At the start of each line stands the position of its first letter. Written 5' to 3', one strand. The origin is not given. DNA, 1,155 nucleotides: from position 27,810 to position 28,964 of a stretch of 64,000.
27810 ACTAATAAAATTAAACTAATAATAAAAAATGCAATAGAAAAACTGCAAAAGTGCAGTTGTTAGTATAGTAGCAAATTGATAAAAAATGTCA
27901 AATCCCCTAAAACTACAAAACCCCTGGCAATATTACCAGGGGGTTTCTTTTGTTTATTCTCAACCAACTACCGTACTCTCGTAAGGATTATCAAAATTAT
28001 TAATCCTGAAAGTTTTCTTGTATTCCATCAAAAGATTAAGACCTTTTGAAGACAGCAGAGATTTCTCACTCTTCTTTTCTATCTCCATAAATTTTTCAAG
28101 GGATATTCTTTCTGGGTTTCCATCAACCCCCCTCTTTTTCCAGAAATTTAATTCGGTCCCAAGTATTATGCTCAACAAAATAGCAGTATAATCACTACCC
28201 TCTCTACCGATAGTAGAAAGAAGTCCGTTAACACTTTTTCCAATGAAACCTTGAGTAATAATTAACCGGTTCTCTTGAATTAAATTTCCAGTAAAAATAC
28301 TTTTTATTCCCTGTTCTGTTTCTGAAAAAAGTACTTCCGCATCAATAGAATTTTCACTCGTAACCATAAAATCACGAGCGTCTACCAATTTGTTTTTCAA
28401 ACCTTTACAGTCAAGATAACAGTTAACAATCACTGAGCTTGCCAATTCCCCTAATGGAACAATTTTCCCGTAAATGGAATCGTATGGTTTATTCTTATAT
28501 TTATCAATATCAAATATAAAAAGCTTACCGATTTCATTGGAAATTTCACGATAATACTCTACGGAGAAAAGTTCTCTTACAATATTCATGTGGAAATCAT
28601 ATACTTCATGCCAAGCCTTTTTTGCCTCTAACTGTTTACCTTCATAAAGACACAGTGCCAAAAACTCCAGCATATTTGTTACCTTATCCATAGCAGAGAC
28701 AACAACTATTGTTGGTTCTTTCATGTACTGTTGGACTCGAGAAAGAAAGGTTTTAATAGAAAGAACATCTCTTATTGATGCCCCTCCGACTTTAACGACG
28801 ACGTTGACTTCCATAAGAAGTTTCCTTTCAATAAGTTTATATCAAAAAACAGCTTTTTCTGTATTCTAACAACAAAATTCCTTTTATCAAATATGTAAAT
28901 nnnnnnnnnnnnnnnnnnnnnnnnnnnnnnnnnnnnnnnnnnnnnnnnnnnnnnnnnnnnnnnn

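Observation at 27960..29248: Two non-ribosomal genes inserted between fusA and tuf in the str operon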

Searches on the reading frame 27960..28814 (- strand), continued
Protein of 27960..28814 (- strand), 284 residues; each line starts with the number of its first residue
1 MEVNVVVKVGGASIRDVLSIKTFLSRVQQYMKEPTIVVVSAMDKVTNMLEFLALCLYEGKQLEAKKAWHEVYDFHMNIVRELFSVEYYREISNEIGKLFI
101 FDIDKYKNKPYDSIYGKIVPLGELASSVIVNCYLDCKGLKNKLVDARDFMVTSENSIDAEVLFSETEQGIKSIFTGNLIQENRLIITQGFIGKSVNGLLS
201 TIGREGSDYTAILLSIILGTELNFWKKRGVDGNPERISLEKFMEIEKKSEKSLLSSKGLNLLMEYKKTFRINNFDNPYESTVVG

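Call 51: find_related_loci(query=A5, collection=genome_contigs, flank=10000)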
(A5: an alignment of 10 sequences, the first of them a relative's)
Query A5 (296 aa) in genome_contigs; peptide patterns used: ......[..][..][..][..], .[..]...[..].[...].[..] (x = any residue, [..] = any of these).
600 stretches matched a pattern (row limit reached: there are more); 599 encode a relative of the query (tblastn E <= 1e-3); the best 80 are kept; 80 distinct loci.
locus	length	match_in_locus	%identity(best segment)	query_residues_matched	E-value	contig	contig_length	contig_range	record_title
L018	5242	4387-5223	42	1-285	1e-71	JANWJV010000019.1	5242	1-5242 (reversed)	MAG: Bacteroidia bacterium isolate CRAIB_MAG76 c_000000010229, whole genome shotgun sequence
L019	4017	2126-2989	40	1-295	2e-70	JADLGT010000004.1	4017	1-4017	MAG: Bacteroidia bacterium isolate SJ452 c_000000012721, whole genome shotgun sequence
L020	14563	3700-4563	41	1-295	7e-70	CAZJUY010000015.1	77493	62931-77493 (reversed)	MAG TPA_asm: uncultured Chitinophaga sp. isolate SRP287453_co1_11 genome assembly, contig: NODE_444_length_77493_cov_7.6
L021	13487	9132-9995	43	1-295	1e-69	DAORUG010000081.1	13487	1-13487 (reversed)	MAG TPA_asm: Flavobacterium sp. isolate AMR_MDS_5271 NODE_4489_length_13487_cov_6.289681, whole genome shotgun sequence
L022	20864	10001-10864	43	1-295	3e-69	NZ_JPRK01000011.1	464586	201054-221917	Flavobacterium hibernum strain DSM 12611 Contig11, whole genome shotgun sequence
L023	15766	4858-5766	41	1-295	7e-69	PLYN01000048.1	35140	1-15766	MAG: Bacteroidetes bacterium isolate palsa_966 73.20120700_P3D.266_contig_10062, whole genome shotgun sequence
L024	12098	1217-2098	39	1-295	2e-68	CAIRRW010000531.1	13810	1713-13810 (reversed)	MAG: uncultured Bacteroidetes bacterium isolate MJ-time_bin-7887 genome assembly, contig: bin-7887:531/551, whole genome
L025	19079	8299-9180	40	1-295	2e-68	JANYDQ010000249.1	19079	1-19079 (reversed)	MAG: Bacteroidetes bacterium isolate 336R_metabinner_73_sub 336R_k141_2025084, whole genome shotgun sequence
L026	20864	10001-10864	43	1-295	3e-68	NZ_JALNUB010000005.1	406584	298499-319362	Flavobacterium pygoscelis strain I-SCBP12n Contigs3_5_len:406584, whole genome shotgun sequence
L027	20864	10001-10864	43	1-295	2e-68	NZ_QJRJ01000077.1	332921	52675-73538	Flavobacterium ginsenosidimutans strain THG 01 contig96, whole genome shotgun sequence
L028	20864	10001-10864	42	1-295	4e-68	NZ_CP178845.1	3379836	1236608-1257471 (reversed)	Flavobacterium sp. W1B chromosome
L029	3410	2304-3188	41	1-295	1e-68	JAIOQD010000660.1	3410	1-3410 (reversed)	MAG: Bacteroidetes bacterium isolate LakeFargette_0920_ALND_MAG_35_6 LacPavin_0920_ALND_scaffold_988003, whole genome sh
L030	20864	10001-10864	41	1-295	3e-68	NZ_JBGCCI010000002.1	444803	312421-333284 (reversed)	Flavobacterium sp. 28YEA47A Ga0573052_02, whole genome shotgun sequence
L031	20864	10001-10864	42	1-295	4e-68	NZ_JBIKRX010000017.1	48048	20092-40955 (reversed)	MAG: Flavobacterium sp. isolate ME2015-06-19_3300044640_group6_bin137 Rohwer_bin893_scaffold_274_c1, whole genome shotgu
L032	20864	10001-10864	43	1-295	1e-67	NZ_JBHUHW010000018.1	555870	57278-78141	Flavobacterium artemisiae strain KCTC 62025 soapdenovo_K_105_18, whole genome shotgun sequence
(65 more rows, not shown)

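Call 54: find_related_loci(query=window:27960-28814:-, collection=metagenome_contigs, flank=10000)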
Query window:27960-28814:- (284 aa) in metagenome_contigs; peptide patterns used: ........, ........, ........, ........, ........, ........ (x = any residue, [..] = any of these).
108 stretches matched a pattern, but none encodes a relative of the query by tblastn (E <= 1e-3).

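Call 69: find_encoding_contigs(protein=P0007, flank=5000, max_places=2)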
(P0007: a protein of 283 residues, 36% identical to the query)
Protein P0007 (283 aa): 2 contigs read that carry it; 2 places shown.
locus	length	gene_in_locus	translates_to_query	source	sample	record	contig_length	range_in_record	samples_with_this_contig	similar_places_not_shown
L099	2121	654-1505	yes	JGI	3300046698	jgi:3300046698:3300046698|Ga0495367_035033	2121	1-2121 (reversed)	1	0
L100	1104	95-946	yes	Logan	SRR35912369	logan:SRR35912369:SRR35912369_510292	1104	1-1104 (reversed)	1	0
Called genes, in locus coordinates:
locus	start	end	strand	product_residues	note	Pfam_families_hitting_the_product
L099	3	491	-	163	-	?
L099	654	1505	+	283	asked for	PF00696:AA_kinase (weak)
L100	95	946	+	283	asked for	PF00696:AA_kinase (weak)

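Call 78: search_protein_families(library=pfam, proteins=[L010:9361-9984:+, L009:4493-5101:+, L010:11032-11478:+], max_evalue=0.01)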
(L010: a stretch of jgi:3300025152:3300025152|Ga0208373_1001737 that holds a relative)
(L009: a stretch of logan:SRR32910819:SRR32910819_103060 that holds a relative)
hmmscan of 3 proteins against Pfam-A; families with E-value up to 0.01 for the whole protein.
L010:9361-9984:+ (207 aa): 0 families

L009:4493-5101:+ (202 aa): 0 families

L010:11032-11478:+ (148 aa): 0 families

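Call 86: list_cluster_members(proteins=[window:27960-28814:-, P0004, P0006, P0272, P0274, P0130, P0106, P0273, P0051, P0001])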
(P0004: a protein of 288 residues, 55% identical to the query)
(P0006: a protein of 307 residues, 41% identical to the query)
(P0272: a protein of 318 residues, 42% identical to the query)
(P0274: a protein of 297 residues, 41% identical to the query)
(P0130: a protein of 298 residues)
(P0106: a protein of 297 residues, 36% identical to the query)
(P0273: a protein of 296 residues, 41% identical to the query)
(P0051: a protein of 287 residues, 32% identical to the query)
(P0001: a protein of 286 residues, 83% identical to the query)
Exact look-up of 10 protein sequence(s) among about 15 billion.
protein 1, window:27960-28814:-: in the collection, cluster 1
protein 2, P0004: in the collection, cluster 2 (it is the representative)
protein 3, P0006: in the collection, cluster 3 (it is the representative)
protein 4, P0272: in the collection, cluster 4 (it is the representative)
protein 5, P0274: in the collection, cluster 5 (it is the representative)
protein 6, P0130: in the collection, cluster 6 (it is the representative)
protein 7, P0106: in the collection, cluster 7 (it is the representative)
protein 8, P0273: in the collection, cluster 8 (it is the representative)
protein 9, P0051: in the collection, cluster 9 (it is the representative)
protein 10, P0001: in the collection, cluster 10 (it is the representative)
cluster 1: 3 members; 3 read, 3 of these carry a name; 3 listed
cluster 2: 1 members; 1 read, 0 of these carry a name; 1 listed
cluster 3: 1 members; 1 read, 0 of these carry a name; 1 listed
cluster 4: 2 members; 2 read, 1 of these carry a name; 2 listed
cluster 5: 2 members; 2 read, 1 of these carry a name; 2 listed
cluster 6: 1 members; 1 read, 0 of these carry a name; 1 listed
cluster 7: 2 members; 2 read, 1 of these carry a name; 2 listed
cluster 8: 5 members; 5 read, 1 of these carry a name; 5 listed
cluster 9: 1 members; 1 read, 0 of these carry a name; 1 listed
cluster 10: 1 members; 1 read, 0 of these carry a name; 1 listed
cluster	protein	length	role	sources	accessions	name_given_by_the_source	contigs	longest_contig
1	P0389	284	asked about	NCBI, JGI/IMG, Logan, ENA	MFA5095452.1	MAG: hypothetical protein WC447_02220 [Candidatus Paceibacterota bacterium]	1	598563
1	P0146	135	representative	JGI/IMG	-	hypothetical protein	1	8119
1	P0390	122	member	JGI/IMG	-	aspartokinase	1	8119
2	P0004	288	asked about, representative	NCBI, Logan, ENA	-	-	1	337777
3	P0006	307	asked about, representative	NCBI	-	-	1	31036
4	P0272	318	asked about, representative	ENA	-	-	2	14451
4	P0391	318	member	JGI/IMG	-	aspartate kinase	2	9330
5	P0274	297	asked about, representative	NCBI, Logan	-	-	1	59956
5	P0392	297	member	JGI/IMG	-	aspartate kinase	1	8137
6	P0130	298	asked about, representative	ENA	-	-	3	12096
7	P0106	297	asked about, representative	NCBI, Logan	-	-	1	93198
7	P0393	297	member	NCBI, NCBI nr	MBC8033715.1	MAG: aspartate kinase [Chitinophagaceae bacterium] | aspartate kinase [Chitinophagaceae bacterium]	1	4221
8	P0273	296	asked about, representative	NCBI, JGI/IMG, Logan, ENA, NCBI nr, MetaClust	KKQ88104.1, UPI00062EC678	MAG: Aspartokinase [Parcubacteria group bacterium GW2011_GWF2_38_8] | status=active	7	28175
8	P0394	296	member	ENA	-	-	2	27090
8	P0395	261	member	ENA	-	-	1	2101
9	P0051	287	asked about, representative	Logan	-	-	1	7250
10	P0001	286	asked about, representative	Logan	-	-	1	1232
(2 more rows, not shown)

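Call 91: find_encoding_contigs(protein=P0130, flank=10000, max_places=3)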
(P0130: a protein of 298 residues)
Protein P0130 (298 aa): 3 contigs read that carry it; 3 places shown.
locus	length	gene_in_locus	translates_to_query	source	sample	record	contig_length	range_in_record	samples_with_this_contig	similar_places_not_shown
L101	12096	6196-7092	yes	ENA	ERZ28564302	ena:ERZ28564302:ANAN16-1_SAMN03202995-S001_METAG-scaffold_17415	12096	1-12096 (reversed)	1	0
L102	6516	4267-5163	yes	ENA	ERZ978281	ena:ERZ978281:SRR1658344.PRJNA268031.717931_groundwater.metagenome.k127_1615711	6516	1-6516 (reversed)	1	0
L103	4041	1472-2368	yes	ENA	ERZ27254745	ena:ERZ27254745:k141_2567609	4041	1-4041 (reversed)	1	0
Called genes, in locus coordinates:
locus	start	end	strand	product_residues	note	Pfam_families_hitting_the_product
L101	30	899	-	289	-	-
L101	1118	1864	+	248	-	-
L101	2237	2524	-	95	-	PF22296:bAvd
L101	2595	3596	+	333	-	PF00078:RVT_1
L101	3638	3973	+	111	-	-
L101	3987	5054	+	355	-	PF01180:DHO_dh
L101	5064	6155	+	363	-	PF01118:Semialdhyde_dh, PF02774:Semialdhyde_dhC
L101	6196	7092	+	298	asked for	PF00696:AA_kinase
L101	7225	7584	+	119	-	-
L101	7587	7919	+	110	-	PF02452:PemK_toxin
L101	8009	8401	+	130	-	-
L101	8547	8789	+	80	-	PF09851:SHOCT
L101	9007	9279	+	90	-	-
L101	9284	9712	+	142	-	-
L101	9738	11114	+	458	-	-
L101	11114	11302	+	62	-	-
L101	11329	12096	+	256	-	?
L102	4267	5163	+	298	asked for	PF00696:AA_kinase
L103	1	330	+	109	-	?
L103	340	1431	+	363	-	PF01118:Semialdhyde_dh, PF02774:Semialdhyde_dhC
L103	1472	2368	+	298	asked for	PF00696:AA_kinase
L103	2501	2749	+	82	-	-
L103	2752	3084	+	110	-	PF02452:PemK_toxin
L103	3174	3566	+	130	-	-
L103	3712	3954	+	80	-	PF09851:SHOCT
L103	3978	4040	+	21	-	?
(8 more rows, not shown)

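Call 92: search_protein_families(library=padloc, proteins=[window:27960-28814:-, L010:9361-9984:+, L009:4493-5101:+], max_evalue=0.01)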
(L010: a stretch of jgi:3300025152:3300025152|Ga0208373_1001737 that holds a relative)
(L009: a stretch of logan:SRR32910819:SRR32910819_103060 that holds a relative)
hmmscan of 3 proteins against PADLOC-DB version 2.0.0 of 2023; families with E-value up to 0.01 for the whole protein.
window:27960-28814:- (284 aa): 0 families

L010:9361-9984:+ (207 aa): 0 families

L009:4493-5101:+ (202 aa): 0 families

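Call 99: search_protein_families(library=pfam, proteins=[L099:3-491:-, L101:3638-3973:+, L101:7225-7584:+, L016:3780-4730:-, L014:9349-9741:+], max_evalue=0.1)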
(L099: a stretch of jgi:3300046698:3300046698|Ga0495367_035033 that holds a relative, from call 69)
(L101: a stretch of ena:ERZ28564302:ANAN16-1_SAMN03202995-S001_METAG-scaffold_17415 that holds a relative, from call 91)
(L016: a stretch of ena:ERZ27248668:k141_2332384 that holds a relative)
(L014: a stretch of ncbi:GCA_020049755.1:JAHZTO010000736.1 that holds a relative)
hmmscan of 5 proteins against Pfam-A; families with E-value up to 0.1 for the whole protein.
L099:3-491:- (163 aa): 3 families
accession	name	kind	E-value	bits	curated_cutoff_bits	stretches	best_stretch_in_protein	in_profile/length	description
PF03112.19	DUF244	-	0.0052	17.1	22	1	26-108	58-143/161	Uncharacterized protein family (ORF7) DUF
PF21588.3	AP5B1_middle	-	0.013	15.2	24.5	1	8-138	196-318/367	AP5B1, middle domain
PF08392.18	FAE1_CUT1_RppA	-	0.03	14.1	27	1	10-158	8-147/290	FAE1/Type III polyketide synthase-like protein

L101:3638-3973:+ (111 aa): 0 families

L101:7225-7584:+ (119 aa): 2 families
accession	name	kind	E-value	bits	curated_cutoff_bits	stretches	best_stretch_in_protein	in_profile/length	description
PF13173.12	AAA_14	-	0.0051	17.3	27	1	59-86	3-28/129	AAA domain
PF08477.19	Roc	-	0.086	13.5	27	0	61-82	2-23/119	Ras of Complex, Roc, domain of DAPkinase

L016:3780-4730:- (316 aa): 1 family
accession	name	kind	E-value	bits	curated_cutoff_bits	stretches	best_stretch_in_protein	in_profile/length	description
PF17335.7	IES5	-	0.03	15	25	1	29-77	57-105/113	Ino80 complex subunit 5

L014:9349-9741:+ (130 aa): 1 family
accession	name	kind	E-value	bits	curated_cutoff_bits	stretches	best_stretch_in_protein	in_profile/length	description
PF13473.12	Cupredoxin_1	-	2.9e-05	24.5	27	1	42-111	19-87/104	Cupredoxin-like domain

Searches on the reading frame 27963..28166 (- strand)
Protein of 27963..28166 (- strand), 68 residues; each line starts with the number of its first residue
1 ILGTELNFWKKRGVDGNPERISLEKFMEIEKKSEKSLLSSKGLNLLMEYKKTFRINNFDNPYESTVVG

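Call 53: find_related_loci(query=A6, collection=metagenome_contigs, flank=10000)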
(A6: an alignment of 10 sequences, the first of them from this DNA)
Query A6 (68 aa) in metagenome_contigs; peptide patterns used: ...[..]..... (x = any residue, [..] = any of these).
72 stretches matched a pattern, but none encodes a relative of the query by tblastn (E <= 1e-3).
